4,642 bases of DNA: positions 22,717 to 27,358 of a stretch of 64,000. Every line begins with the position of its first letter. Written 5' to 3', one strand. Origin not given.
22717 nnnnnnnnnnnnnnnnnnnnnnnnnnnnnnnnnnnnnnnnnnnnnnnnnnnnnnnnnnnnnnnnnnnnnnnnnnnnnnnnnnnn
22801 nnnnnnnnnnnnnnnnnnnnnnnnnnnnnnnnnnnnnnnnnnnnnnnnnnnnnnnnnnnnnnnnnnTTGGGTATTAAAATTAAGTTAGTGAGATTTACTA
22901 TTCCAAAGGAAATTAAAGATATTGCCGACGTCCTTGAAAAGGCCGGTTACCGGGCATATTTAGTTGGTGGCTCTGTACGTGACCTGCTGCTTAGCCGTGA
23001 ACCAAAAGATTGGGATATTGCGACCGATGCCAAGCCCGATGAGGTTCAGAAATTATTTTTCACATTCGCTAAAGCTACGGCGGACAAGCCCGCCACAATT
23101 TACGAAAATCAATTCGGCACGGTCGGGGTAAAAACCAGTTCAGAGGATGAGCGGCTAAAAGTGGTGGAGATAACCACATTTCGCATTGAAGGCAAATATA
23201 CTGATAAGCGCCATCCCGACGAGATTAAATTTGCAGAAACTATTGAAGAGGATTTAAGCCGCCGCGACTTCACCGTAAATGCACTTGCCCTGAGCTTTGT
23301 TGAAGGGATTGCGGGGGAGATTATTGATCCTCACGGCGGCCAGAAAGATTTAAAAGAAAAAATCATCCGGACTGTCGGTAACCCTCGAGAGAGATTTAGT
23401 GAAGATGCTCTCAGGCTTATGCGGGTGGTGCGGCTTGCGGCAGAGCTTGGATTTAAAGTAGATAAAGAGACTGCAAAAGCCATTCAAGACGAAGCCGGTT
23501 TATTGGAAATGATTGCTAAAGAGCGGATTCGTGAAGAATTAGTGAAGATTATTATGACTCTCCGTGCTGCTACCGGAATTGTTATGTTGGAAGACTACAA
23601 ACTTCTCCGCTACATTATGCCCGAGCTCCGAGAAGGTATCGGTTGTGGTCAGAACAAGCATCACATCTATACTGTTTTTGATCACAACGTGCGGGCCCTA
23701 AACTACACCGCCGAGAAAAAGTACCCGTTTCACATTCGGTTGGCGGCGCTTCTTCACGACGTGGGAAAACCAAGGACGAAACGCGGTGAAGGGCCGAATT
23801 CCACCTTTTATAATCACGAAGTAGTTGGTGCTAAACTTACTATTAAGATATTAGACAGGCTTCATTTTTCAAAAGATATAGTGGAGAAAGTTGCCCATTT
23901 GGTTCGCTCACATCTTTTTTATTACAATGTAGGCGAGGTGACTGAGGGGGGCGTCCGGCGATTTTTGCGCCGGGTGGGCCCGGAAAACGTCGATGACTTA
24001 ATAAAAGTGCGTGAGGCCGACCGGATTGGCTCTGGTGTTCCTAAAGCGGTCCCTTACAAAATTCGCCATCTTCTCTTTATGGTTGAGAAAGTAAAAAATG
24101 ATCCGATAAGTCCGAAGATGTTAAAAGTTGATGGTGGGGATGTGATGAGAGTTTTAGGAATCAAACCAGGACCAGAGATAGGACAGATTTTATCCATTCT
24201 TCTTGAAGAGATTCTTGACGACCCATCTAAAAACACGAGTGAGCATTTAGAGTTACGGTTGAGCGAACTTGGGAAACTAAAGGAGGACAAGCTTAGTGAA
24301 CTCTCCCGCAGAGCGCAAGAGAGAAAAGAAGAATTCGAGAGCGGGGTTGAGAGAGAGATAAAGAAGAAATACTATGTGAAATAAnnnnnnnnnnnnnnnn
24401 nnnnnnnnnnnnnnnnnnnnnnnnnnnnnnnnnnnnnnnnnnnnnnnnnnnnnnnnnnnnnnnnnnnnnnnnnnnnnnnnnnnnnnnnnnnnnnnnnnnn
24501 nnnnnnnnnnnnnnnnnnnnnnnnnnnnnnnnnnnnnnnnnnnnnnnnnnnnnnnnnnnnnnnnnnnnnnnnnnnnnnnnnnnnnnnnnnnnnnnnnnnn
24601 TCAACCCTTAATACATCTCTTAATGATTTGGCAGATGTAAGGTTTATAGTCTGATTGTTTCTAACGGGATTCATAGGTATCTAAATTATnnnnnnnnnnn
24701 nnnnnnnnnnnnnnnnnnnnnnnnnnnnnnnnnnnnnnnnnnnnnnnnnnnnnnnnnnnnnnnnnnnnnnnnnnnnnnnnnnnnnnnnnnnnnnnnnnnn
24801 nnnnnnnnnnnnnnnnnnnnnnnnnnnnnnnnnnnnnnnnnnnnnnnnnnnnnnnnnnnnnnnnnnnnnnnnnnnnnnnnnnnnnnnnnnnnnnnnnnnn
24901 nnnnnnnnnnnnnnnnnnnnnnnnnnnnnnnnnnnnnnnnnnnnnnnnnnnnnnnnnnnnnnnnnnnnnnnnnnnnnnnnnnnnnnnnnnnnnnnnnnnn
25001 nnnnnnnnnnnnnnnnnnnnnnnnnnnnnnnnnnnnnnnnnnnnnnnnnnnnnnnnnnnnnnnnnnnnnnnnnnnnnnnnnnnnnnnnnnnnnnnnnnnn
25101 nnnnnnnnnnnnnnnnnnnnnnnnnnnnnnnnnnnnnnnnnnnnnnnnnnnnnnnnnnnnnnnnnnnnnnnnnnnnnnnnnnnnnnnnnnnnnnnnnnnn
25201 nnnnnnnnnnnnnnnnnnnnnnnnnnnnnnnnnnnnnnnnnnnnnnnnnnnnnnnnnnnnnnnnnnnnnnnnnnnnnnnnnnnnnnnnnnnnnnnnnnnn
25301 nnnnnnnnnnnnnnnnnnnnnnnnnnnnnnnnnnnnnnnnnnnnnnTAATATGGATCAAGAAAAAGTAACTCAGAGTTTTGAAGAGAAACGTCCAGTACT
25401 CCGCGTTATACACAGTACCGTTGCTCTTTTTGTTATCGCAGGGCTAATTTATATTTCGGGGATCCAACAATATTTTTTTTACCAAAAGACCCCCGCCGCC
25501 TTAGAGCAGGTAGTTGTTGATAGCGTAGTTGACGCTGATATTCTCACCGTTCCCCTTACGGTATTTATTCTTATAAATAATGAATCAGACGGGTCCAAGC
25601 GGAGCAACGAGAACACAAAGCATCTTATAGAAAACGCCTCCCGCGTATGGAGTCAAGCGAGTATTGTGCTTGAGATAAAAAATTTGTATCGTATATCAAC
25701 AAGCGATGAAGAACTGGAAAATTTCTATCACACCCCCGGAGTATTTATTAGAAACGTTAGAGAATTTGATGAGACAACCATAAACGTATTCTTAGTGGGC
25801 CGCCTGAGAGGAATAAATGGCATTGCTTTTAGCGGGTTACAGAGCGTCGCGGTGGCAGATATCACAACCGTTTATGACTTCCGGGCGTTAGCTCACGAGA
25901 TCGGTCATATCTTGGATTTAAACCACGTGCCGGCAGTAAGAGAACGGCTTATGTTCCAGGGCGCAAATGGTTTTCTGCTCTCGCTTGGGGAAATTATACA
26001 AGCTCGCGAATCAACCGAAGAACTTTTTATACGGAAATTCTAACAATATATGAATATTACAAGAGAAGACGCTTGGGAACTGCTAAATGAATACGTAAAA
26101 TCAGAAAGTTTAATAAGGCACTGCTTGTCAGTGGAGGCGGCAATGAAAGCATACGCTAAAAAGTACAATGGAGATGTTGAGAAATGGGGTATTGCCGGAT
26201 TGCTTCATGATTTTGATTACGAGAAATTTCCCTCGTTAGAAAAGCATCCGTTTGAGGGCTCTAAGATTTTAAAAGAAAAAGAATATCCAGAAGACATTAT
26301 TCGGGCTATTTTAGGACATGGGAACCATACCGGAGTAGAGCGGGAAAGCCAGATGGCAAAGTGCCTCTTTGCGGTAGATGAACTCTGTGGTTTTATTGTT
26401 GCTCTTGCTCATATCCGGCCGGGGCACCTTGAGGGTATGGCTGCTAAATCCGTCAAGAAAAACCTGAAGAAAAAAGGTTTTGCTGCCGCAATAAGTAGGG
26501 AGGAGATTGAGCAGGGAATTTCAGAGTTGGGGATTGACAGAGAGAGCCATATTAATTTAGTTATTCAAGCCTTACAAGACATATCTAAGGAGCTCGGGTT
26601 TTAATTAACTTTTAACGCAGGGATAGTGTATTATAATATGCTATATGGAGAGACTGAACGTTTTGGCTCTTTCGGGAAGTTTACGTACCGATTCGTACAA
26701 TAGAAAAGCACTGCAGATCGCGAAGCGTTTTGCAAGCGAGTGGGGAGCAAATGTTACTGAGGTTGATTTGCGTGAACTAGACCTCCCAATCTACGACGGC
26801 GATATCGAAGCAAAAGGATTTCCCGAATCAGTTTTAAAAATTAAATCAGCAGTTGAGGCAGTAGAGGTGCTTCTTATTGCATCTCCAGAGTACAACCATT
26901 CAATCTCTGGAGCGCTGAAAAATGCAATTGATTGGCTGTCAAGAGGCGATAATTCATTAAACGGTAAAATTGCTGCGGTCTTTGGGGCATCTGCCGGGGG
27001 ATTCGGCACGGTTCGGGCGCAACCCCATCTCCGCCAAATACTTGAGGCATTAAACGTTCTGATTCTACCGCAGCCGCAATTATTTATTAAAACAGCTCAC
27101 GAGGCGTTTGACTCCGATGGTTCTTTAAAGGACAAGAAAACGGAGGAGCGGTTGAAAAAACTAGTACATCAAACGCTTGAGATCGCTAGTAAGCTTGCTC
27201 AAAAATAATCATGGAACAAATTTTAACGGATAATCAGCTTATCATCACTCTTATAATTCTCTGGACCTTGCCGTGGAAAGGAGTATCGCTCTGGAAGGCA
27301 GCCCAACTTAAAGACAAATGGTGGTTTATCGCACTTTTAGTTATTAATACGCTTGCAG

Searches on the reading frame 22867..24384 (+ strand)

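Call 81: search_protein_families(library=pfam, proteins=[window:22867-24384:+], max_evalue=0.00001)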
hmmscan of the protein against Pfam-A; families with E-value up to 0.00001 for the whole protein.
window:22867-24384:+ (505 aa): 4 families
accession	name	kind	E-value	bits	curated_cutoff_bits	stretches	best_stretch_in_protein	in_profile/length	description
PF01743.26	PolyA_pol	-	5.9e-37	127.3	23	1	30-168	1-126/126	Poly A polymerase head domain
PF12627.12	PolyA_pol_RNAbd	-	7.9e-18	64.4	22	1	195-255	1-61/64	Probable RNA and SrmB- binding site of polymerase A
PF01966.28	HD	-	1.6e-10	41.8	22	1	288-386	25-112/116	HD domain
PF13735.12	tRNA_NucTran2_2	-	5.1e-08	33.5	27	1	405-461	88-145/149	tRNA nucleotidyltransferase domain 2 putative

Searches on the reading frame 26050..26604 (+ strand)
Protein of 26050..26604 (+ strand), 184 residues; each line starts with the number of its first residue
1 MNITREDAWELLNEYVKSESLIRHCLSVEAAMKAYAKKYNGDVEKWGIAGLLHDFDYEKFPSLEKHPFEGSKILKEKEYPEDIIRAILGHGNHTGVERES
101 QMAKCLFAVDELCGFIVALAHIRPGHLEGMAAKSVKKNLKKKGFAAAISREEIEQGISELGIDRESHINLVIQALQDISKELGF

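Call 81: search_protein_families(library=pfam, proteins=[window:26050-26604:+], max_evalue=0.00001)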
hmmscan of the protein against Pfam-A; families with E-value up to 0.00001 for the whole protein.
window:26050-26604:+ (184 aa): 1 family
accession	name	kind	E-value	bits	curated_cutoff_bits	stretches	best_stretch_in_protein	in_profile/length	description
PF01966.28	HD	-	4.9e-12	46.6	22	1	22-111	2-112/116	HD domain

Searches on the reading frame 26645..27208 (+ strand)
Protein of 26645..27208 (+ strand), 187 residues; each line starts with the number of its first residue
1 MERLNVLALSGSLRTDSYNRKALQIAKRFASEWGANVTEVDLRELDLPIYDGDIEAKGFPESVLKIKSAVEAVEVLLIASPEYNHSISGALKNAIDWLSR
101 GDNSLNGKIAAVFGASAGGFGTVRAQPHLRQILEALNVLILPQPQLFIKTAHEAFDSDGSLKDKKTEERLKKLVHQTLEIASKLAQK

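Call 82: search_protein_families(library=pfam, proteins=[window:26645-27208:+], max_evalue=0.00001)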
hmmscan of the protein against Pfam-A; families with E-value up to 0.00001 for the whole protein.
window:26645-27208:+ (187 aa): 2 families
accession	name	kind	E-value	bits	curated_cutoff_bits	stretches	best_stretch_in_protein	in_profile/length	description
PF03358.20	FMN_red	-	1.4e-42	145.3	24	1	5-152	2-151/152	NADPH-dependent FMN reductase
PF02525.22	Flavodoxin_2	-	9.5e-08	32.4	27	1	5-101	2-106/198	Flavodoxin-like fold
